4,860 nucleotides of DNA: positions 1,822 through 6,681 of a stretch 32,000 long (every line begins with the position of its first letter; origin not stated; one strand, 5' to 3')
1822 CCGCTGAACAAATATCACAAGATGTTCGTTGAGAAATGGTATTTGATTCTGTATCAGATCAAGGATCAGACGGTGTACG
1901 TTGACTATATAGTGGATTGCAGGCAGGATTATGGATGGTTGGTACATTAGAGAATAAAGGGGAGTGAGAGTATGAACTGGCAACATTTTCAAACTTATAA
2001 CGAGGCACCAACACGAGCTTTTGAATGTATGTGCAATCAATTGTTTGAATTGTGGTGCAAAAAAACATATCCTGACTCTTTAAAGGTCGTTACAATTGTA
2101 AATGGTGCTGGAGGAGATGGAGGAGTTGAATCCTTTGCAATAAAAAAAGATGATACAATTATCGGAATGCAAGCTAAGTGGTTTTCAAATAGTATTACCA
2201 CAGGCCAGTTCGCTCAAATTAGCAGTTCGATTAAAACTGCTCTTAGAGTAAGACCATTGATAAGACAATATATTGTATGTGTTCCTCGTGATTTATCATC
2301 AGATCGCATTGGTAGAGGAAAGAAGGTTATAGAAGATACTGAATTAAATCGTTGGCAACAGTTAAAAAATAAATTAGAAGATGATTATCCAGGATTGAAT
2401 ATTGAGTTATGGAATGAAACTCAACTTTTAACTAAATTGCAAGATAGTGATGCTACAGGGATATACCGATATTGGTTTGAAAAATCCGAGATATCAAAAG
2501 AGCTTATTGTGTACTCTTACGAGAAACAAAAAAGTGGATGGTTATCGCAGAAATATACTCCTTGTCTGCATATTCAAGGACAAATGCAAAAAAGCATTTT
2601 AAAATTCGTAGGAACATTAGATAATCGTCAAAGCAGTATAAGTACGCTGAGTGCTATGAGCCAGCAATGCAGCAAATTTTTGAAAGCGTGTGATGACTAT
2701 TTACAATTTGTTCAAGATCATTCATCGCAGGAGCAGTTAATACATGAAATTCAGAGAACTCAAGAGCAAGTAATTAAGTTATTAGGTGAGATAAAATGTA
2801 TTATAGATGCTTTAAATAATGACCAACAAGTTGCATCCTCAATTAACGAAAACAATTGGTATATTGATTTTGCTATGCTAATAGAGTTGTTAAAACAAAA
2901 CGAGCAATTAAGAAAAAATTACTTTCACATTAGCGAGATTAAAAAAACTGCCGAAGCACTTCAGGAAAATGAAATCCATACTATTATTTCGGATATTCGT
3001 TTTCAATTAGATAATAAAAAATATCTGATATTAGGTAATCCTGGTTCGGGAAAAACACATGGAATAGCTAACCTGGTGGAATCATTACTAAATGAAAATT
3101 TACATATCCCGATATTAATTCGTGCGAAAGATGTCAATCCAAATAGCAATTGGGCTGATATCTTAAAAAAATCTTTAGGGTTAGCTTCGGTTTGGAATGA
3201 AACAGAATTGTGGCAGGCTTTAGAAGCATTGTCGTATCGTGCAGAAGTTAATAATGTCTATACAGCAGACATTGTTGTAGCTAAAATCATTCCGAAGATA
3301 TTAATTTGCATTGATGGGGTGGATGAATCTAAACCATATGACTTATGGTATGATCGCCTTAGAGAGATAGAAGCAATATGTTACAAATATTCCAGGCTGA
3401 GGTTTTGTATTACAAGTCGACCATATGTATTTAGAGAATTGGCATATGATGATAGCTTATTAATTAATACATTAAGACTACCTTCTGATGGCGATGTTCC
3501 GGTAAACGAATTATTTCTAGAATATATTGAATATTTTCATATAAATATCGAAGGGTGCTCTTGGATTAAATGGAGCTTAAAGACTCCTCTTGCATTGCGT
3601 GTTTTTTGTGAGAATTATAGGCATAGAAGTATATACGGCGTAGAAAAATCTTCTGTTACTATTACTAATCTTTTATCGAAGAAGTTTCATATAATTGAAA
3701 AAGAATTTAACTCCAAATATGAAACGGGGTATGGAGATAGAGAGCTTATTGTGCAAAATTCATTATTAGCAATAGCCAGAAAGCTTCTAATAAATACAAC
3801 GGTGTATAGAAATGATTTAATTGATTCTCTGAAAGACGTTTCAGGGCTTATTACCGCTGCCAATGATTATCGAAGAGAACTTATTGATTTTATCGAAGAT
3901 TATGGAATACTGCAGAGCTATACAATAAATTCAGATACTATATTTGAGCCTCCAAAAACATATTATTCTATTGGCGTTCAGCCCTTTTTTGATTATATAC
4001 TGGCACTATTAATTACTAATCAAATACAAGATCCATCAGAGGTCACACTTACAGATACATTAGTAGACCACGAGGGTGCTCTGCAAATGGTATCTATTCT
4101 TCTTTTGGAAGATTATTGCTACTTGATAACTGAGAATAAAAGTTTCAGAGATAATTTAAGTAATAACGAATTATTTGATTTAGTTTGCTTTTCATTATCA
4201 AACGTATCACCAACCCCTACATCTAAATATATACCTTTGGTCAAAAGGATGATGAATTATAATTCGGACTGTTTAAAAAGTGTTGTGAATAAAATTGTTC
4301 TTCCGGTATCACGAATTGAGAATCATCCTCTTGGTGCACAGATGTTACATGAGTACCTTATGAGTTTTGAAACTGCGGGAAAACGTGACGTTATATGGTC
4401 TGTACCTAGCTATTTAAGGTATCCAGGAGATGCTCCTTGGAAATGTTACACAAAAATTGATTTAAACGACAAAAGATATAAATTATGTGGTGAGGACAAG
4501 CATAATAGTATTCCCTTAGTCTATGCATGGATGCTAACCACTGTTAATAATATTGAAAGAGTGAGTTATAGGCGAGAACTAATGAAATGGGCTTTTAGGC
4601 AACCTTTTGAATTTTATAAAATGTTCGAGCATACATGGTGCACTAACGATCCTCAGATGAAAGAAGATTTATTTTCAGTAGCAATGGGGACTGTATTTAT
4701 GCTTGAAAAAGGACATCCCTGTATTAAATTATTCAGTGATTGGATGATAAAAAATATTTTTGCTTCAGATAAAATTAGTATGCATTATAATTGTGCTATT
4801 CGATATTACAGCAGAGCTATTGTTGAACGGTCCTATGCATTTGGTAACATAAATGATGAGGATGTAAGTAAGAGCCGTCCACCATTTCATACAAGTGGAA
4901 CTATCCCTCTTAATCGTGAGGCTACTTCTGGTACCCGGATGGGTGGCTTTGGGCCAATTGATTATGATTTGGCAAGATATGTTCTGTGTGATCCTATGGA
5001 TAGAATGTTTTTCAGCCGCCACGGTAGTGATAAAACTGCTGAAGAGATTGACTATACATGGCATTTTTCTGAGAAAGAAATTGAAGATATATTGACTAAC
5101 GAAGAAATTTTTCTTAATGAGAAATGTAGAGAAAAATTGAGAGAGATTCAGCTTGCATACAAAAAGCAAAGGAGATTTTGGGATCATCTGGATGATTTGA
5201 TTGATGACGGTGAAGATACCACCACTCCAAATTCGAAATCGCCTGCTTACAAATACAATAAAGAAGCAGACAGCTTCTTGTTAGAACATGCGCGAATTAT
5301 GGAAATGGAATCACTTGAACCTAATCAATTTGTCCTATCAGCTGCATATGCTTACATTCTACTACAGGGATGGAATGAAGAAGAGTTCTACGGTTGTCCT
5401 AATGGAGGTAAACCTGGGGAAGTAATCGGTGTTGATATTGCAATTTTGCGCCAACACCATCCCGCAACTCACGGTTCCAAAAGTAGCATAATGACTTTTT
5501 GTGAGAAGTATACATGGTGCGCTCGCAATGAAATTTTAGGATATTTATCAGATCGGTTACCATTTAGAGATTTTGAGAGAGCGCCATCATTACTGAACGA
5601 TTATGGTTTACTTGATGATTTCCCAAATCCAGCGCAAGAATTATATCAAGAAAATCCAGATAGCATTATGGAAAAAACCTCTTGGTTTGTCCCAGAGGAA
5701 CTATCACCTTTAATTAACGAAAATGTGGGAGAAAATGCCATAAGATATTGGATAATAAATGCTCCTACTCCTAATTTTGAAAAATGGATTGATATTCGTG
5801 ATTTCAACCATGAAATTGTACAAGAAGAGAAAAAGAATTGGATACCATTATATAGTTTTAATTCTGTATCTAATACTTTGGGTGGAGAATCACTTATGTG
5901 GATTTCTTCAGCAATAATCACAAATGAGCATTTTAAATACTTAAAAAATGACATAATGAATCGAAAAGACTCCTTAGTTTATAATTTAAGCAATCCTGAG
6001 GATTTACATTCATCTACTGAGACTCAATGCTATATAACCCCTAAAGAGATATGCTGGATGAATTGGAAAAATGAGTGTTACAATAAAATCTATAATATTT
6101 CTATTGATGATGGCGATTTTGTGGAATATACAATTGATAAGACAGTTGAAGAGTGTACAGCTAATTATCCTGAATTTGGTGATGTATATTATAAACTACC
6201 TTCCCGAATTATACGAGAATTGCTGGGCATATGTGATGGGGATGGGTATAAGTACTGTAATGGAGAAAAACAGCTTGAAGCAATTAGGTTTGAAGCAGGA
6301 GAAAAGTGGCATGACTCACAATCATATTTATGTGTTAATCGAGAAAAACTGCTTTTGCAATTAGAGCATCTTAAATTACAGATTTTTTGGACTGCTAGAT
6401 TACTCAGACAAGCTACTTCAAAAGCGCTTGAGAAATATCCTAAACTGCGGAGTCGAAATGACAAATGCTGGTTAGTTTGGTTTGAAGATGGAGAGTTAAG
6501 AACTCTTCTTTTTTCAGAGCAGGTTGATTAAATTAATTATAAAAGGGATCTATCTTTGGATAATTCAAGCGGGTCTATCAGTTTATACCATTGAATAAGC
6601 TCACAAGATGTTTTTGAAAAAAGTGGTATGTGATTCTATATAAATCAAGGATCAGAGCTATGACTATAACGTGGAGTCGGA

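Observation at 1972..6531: Domain architecture of the 1519-aa protein: Mrr-like PD-(D/E)xK head, textbook NACHT motifs, and about 900 aa of unassignable C-terminus split by an acidic linker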

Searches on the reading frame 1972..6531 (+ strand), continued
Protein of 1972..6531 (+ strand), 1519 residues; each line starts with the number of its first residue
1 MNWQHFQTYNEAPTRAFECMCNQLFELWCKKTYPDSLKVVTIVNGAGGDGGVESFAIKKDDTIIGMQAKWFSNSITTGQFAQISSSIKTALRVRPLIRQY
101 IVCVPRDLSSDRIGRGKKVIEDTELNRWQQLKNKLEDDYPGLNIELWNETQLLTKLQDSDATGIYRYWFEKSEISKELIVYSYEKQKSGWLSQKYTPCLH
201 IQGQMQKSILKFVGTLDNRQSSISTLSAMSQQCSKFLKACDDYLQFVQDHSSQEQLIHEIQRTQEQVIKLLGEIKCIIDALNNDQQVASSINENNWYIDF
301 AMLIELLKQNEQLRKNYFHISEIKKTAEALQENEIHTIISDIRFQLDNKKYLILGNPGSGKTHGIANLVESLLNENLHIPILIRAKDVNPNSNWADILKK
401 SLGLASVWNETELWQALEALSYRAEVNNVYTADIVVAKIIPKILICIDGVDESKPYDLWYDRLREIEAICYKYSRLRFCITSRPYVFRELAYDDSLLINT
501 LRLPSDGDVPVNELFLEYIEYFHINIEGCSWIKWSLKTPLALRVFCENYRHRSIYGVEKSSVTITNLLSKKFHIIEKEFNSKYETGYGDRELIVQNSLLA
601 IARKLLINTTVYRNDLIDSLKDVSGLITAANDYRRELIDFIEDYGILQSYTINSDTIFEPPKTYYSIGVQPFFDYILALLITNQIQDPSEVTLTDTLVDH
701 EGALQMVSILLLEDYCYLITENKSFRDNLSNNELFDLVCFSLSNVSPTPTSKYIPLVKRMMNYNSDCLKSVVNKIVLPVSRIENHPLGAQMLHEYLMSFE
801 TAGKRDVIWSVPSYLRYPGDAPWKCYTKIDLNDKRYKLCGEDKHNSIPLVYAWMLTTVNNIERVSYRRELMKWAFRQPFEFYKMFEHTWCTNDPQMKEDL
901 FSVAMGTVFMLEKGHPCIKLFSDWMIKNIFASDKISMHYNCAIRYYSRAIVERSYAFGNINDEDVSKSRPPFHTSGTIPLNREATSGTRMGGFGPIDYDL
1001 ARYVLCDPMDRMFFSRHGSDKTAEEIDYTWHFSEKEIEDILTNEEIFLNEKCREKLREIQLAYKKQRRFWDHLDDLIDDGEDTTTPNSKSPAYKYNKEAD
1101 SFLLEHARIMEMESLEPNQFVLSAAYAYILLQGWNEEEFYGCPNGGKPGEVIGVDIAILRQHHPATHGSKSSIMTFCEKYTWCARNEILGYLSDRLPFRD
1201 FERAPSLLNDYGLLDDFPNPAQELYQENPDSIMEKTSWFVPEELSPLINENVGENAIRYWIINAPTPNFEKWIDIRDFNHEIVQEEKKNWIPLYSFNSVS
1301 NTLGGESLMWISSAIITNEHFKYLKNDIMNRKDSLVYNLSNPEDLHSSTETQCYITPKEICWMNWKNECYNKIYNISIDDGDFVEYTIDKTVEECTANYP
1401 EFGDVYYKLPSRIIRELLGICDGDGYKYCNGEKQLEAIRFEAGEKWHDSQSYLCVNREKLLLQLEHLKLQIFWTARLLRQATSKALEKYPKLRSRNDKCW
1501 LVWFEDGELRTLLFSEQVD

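Call 36: find_encoding_contigs(protein=P0012, flank=8000, max_places=2)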
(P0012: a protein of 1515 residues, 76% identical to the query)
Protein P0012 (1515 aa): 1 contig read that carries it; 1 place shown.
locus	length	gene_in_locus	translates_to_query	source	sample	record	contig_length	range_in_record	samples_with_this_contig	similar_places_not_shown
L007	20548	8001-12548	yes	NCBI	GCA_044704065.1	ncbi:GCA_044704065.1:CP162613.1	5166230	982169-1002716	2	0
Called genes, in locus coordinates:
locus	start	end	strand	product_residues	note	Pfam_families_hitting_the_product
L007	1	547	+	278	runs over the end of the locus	PF13102:Phage_int_SAM_5 (weak), PF02899:Phage_int_SAM_1, PF13495:Phage_int_SAM_4, PF00589:Phage_integrase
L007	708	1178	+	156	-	-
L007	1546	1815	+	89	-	PF00583:Acetyltransf_1, PF13508:Acetyltransf_7, PF13673:Acetyltransf_10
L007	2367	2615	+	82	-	-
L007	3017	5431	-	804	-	-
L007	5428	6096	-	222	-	PF02463:SMC_N, PF00005:ABC_tran, PF13555:AAA_29 (faint), PF13304:AAA_21 (faint)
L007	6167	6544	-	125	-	-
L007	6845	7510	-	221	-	-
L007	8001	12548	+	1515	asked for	-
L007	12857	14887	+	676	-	PF03235:GmrSD_N, PF07510:GmrSD_C, PF14267:DUF4357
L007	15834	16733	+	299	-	PF06089:Asparaginase_II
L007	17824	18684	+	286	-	-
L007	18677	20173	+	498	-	-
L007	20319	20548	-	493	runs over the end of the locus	PF00239:Resolvase, PF07508:Recombinase, PF13408:Zn_ribbon_recom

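Call 49: search_protein_families(library=pfam, alignment_id=A5, max_evalue=0.01)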
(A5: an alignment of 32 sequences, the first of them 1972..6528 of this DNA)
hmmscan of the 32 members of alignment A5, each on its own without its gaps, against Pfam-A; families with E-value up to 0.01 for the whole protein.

A. member 1, window:1972-6528:+ (1519 aa): 2 families
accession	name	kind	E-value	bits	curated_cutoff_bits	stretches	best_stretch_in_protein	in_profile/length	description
PF24883.2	NPHP3_N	-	7.7e-08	33.1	24.8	1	348-483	22-164/164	Nephrocystin 3, N-terminal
PF20720.3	nSTAND3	-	0.00056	20.1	27.2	0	348-379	17-48/155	Novel STAND NTPase 3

B. families by the number of members that match (of 32 scanned): 16 families
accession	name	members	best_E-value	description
PF24883.2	NPHP3_N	29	3.7e-10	Nephrocystin 3, N-terminal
PF13401.12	AAA_22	15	1.1e-06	AAA domain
PF20720.3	nSTAND3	11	0.00024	Novel STAND NTPase 3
PF13245.12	AAA_19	5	0.0025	AAA domain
PF05729.18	NACHT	3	2.3e-05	NACHT domain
PF00931.28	NB-ARC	2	0.00023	NB-ARC domain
PF12775.13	AAA_7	2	0.0023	P-loop containing dynein motor region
PF01935.23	DUF87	1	0.002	Helicase HerA, central domain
PF16469.10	NPA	1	0.0027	Nematode polyprotein allergen ABA-1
PF13872.12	AAA_34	1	0.0039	P-loop containing NTP hydrolase pore-1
PF13191.12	AAA_16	1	0.0058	AAA ATPase domain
PF21491.2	MIMI_R596-like_C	1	0.0064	Mimivirus sulfhydryl oxidase R596-like, C-terminal domain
PF13086.12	AAA_11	1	0.0073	AAA domain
PF14305.11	ATPgrasp_TupA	1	0.0075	TupA-like ATPgrasp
PF00004.35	AAA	1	0.008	ATPase family associated with various cellular activities (AAA)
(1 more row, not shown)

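Call 50: find_related_loci(query=window:1972-6528:+, collection=genome_contigs, flank=6000)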
Query window:1972-6528:+ (1519 aa) in genome_contigs; peptide patterns used: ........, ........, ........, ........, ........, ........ (x = any residue, [..] = any of these).
47 stretches matched a pattern; 16 encode a relative of the query (tblastn E <= 1e-3); 15 distinct loci.
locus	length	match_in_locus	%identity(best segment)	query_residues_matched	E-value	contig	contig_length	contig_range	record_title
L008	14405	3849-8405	92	1-1519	0e+0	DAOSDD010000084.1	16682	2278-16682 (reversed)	MAG TPA_asm: Clostridiales bacterium isolate AMR_MDS_1840 NODE_1405_length_16682_cov_5.459073, whole genome shotgun sequ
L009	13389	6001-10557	90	1-1519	0e+0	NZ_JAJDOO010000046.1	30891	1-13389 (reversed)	Desulfosporosinus sp. SRJS8 NODE_46_length_30891_cov_57.588338, whole genome shotgun sequence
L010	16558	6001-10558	92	1-1519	0e+0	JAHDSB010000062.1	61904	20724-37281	MAG: Clostridia bacterium isolate SV3-B14.1 k141_50878, whole genome shotgun sequence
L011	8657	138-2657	93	680-1519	0e+0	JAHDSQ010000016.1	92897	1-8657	MAG: Clostridia bacterium isolate SV3-B7.1 k141_94121, whole genome shotgun sequence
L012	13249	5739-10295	84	1-1519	0e+0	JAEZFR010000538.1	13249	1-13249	MAG: Bacillota bacterium isolate OH_CBrB_58 k127_1658411, whole genome shotgun sequence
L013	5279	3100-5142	94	1-681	0e+0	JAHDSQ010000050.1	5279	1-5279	MAG: Clostridia bacterium isolate SV3-B7.1 k141_9943, whole genome shotgun sequence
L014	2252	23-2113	89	825-1519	0e+0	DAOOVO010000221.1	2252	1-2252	MAG TPA_asm: Pseudobacteroides sp. isolate AMR_MDS_2439 NODE_26365_length_2252_cov_31.329085, whole genome shotgun seque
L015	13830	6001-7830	75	1-611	0e+0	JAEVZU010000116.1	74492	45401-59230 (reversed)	MAG: Bacillota bacterium isolate OH_PBB_181 k127_516189, whole genome shotgun sequence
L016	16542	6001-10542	76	1-1518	0e+0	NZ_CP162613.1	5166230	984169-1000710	Niallia tiangongensis strain JL1B1071 chromosome, complete genome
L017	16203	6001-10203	41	1-1503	0e+0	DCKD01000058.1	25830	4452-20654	MAG TPA_asm: Lachnospiraceae bacterium UBA1683 UBA1683_contig_1916, whole genome shotgun sequence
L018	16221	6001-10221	40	1-1503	0e+0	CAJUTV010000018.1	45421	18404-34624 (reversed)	MAG TPA_asm: uncultured Lachnospira sp. isolate MGBC164289 genome assembly, contig: MGBC164289.18, whole genome shotgun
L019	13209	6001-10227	41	1-1503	0e+0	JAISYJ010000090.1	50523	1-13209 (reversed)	MAG: Hungatella sp. isolate Nc350_bin24 k119_1992904, whole genome shotgun sequence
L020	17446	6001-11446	38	1-1503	0e+0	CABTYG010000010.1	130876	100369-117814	MAG TPA_asm: uncultured Clostridium sp. isolate MGYG-HGUT-03769 genome assembly, contig: GUT_GENOME243814_10, whole geno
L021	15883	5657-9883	39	1-1503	0e+0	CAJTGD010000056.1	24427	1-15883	Lachnospiraceae bacterium isolate C84_6_DL94_Fmh genome assembly, contig: MGBC000187.56, whole genome shotgun sequence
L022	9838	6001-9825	40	1-1368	0e+0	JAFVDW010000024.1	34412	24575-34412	MAG: Lachnospiraceae bacterium isolate RGIG5081 Roe_deer_Rumen.Co__c247382, whole genome shotgun sequence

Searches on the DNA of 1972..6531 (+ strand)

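Call 7: search_dna_similar(query=window:1972-6531:+, collection=ecoli_genomes, mode=near)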
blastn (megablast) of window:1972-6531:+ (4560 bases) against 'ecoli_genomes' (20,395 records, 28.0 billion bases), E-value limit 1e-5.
No match.

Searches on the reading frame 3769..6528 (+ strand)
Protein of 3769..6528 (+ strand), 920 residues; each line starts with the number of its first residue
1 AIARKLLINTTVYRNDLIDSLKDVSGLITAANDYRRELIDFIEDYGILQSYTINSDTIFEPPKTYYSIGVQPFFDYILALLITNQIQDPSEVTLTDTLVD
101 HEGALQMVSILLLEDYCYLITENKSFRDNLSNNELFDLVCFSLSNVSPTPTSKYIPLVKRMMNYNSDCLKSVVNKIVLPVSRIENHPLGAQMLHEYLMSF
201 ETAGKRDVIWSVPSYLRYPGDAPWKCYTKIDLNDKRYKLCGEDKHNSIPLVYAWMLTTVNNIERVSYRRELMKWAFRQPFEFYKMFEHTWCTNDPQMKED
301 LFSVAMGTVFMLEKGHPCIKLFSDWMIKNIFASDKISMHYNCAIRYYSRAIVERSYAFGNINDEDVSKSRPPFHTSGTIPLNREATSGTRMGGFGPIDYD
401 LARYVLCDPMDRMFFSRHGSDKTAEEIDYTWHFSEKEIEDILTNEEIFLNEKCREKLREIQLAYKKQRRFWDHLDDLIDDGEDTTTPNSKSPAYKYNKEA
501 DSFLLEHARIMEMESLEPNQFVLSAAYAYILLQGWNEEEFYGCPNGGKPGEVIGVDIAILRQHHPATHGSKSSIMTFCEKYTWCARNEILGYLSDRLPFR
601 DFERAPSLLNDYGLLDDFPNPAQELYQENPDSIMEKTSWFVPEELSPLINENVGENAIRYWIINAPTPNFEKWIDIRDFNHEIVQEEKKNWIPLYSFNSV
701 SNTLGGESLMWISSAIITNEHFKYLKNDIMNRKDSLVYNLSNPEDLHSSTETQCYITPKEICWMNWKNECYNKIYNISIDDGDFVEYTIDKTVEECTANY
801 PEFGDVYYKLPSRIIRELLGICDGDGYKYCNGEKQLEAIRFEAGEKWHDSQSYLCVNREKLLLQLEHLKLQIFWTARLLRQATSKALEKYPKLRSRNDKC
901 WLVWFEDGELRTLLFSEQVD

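Call 37: predict_structure(alignment_id=A2)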
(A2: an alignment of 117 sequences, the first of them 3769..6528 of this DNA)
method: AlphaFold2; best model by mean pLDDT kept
length: 920 residues; sequences in the alignment: 117
mean_pLDDT: 91.6   pTM: 0.88
mean pLDDT of the five models: 91.6, 91.0, 90.0, 89.8, 89.4
residues with pLDDT >= 90: 686; 70-90: 208; 50-70: 21; < 50: 5
segments of 3 or more residues with pLDDT < 50: 480-484
pLDDT, mean of each block of 10 residues (from residue 1): 83 89 83 87 88 85 87 86 84 83 91 93 92 94 95 96 96 98 95 97 97 91 94 93 96 98 96 98 97 96 98 95 98 93 97 96 95 89 97 96 97 82 69 90 89 92 88 67 56 83 95 96 98 96 79 93 91 96 98 93 82 93 93 91 91 91 95 85 72 97 95 98 95 91 96 93 92 93 94 96 92 97 95 93 91 96 97 98 94 94 94 95
secondary structure, 60 per line:
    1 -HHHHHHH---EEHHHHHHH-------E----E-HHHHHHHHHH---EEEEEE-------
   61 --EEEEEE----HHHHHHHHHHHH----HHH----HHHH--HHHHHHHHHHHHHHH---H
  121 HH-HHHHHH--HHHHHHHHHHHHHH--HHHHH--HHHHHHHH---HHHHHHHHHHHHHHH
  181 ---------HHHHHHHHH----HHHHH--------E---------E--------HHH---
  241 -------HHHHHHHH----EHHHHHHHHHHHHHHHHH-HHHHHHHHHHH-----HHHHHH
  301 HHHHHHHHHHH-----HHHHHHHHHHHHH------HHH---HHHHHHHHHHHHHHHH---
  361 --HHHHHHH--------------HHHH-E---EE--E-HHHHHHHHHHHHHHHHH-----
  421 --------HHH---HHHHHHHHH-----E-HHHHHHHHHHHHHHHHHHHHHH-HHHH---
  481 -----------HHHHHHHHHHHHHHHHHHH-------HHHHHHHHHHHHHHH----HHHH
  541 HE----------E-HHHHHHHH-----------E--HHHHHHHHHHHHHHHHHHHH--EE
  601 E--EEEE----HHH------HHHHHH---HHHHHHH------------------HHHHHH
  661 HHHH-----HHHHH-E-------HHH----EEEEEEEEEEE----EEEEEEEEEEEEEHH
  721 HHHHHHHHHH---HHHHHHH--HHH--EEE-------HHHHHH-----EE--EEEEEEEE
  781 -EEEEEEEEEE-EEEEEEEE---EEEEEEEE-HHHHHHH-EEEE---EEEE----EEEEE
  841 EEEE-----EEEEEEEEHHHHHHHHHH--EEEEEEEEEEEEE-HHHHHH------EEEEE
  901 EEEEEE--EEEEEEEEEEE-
elements in order (helices of 4 or more, strands of 3 or more residues): H2-8 H14-20 H35-44 E48-53 E63-68 H73-84 H96-99 H102-116 H124-129 H132-145 H148-152 H155-162 H166-180 H190-198 H203-207 H248-255 H261-277 H279-289 H295-311 H317-329 H342-357 H363-369 H384-387 H399-415 H435-443 H451-472 H474-477 H492-510 H518-532 H537-541 H555-562 H577-596 E599-601 E604-607 H621-626 H630-636 H655-664 H670-674 E691-701 E706-718 H719-730 H734-740 E748-750 H758-763 E773-780 E782-791 E793-800 E804-811 H813-819 E821-824 E828-831 E836-844 E850-857 H858-867 E870-882 H884-889 E896-906 E909-919

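Call 41: fold_search(model_id=the predicted structure, library=pdb)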
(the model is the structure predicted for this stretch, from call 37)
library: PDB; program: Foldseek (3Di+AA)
matches with E <= 10: 431; with E <= 0.001: 2
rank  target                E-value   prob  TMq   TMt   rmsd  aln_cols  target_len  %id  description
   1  8dgc_A                1.6e-07  1.00  0.28  0.15  28.6      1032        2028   11  Avs3 bound to phage PhiV-1 terminase (released 2022-08-03)
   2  8dgc_B                2.2e-07  1.00  0.24  0.13  29.9      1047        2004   11  Avs3 bound to phage PhiV-1 terminase (released 2022-08-03)
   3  4p1x_G                6.5e-02  0.11  0.06  0.15  24.5       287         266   10  Crystal structure of staphylococcal LUK prepore (released 2014-10-01)
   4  6tvo_A                8.4e-02  0.38  0.11  0.10  22.2       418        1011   10  Human CRM1-RanGTP in complex with Leptomycin B (released 2020-07-08)
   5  5xbk_B                1.1e-01  0.44  0.09  0.19  16.5       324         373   10  Crystal structure of human Importin4 (released 2018-02-14)
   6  4tnm                  1.2e-01  0.60  0.16  0.29  13.2       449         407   12  Crystal structure of Arabidopsis importin-alpha3 armadillo repeat domain (released 2014-10-08)
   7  9im6_A                1.2e-01  0.25  0.12  0.11  25.1       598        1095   10  Structure of influenza A virus RNA polymerase PB1 and nuclear import host factor RanBP5 complex (released 2024-11-27)
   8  8cws_A                1.3e-01  0.38  0.12  0.19  15.7       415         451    9  Accurate computational design of genetically encoded 3D protein crystals (released 2023-11-01)
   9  9h88_A                1.3e-01  1.00  0.07  0.42   5.2        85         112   21  Crystal structure of LmrR variant V15aY-RNYW with Val15 replaced by 3-aminotyrosine and evolved as Friedel-Crafts alky (released 2025-04-30)
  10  3l9f_A                1.4e-01  0.95  0.08  0.34  17.0       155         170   15  The Crystal Structure of smu.1604c from Streptococcus mutans UA159 (released 2011-01-05)
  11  2bku_B                1.6e-01  0.21  0.11  0.12  18.2       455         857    7  Kap95p:RanGTP complex (released 2005-05-04)
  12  4tw1_B                1.6e-01  0.06  0.05  0.12  26.4       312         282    7  Crystal structure of the octameric pore complex of the Staphylococcus aureus Bi-component Toxin LukGH (released 2014-11-12)
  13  7unk_A                1.7e-01  0.30  0.12  0.11  17.1       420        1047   12  Structure of Importin-4 bound to the H3-H4-ASF1 histone-histone chaperone complex (released 2022-09-21)
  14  7f6m_A                1.7e-01  0.25  0.10  0.19  17.1       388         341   13  Crystal structure of APC complexed with a peptide inhibitor MAI-516 (released 2022-06-29)
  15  2e1n_A                1.8e-01  1.00  0.08  0.45   5.8        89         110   17  Crystal structure of the Cyanobacterium circadian clock modifier Pex (released 2006-11-28)
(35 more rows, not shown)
